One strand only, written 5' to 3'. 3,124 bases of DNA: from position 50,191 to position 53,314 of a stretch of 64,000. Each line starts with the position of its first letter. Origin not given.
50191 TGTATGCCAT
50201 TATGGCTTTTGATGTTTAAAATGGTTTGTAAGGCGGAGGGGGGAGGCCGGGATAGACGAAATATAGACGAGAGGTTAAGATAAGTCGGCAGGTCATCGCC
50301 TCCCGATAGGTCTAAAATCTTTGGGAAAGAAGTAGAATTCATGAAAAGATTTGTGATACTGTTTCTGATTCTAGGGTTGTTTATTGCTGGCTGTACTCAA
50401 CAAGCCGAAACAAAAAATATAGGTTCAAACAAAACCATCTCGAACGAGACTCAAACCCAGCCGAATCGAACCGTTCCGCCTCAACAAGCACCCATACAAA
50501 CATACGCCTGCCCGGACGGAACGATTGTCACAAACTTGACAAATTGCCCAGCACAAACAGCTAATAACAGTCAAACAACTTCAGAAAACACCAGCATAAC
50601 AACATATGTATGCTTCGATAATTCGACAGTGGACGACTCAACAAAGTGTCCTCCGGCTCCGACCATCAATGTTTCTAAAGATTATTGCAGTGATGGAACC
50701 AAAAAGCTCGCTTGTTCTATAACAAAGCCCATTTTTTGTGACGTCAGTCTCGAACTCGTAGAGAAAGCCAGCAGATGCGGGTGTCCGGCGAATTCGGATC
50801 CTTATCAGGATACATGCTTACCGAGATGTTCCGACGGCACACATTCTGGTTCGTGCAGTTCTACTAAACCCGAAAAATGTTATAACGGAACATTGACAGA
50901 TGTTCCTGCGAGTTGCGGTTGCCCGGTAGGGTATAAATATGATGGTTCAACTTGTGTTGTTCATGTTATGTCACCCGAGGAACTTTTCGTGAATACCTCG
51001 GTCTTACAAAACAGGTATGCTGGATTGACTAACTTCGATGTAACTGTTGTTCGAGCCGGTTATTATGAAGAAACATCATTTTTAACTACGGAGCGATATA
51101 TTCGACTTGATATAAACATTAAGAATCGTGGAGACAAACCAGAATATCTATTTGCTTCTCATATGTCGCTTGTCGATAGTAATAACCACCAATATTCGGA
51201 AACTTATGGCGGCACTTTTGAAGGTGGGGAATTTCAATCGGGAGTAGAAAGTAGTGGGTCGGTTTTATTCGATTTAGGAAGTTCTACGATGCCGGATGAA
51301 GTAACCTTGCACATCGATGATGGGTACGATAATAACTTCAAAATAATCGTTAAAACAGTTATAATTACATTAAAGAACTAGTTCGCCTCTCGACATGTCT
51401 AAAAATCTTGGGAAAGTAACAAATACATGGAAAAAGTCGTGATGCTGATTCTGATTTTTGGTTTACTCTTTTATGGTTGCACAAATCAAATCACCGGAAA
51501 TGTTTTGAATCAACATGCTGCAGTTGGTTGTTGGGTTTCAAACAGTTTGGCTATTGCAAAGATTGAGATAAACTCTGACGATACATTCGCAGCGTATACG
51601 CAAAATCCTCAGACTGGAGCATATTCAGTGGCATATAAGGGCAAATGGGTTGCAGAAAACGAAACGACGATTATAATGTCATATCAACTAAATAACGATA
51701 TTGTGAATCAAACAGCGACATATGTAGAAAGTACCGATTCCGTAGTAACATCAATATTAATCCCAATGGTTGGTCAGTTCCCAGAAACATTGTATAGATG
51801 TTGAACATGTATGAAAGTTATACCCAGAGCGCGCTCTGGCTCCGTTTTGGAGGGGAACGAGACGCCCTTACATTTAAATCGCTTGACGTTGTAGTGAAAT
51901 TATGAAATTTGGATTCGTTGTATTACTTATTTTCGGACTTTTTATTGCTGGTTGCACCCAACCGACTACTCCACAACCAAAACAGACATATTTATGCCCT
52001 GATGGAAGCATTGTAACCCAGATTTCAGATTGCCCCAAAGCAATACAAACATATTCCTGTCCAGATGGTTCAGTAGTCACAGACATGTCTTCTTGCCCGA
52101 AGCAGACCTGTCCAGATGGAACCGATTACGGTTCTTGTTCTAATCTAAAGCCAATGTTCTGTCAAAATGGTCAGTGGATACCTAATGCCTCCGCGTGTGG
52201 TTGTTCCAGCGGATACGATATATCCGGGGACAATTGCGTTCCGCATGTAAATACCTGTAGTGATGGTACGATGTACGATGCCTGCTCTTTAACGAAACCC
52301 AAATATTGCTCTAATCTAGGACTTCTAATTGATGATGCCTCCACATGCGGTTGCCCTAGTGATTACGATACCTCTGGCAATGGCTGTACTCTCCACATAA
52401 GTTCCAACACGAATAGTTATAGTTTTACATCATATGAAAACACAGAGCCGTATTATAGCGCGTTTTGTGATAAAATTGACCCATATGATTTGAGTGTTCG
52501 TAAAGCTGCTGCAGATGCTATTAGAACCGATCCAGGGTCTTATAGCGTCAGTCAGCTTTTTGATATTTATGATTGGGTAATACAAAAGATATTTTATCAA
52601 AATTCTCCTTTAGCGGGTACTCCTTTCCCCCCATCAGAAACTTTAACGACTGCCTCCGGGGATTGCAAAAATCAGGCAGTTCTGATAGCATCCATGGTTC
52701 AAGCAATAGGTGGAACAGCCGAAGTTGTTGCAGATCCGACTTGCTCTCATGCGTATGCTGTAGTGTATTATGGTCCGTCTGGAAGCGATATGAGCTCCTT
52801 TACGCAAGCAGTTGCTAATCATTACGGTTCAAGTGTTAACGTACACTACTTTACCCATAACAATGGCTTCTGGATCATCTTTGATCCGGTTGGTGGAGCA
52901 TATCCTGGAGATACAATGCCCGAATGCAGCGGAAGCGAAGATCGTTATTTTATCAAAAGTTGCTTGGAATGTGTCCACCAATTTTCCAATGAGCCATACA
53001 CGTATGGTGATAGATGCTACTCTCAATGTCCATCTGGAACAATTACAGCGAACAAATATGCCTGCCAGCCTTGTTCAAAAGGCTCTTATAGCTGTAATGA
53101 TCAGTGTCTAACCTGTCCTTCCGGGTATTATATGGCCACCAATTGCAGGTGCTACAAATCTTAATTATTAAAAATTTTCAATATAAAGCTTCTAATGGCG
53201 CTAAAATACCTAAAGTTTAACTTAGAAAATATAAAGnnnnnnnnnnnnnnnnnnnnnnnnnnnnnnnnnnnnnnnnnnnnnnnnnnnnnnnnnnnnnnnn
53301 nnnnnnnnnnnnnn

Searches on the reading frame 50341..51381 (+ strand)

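Call 56: search_protein_families(library=pfam, proteins=[window:50341-51381:+])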
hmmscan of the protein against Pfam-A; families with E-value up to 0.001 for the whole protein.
window:50341-51381:+ (346 aa): 1 family
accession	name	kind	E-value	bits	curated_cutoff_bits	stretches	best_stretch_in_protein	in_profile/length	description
PF11611.13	DUF4352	-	0.00012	22.8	25.9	1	249-324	33-113/122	Domain of unknown function (DUF4352)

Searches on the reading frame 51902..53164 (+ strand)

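Call 56: search_protein_families(library=pfam, proteins=[window:51902-53164:+])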
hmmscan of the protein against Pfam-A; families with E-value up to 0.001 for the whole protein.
window:51902-53164:+ (420 aa): 1 family
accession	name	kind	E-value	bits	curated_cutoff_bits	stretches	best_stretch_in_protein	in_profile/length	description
PF01841.26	Transglut_core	-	3.8e-08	34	23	1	209-329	10-108/108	Transglutaminase-like superfamily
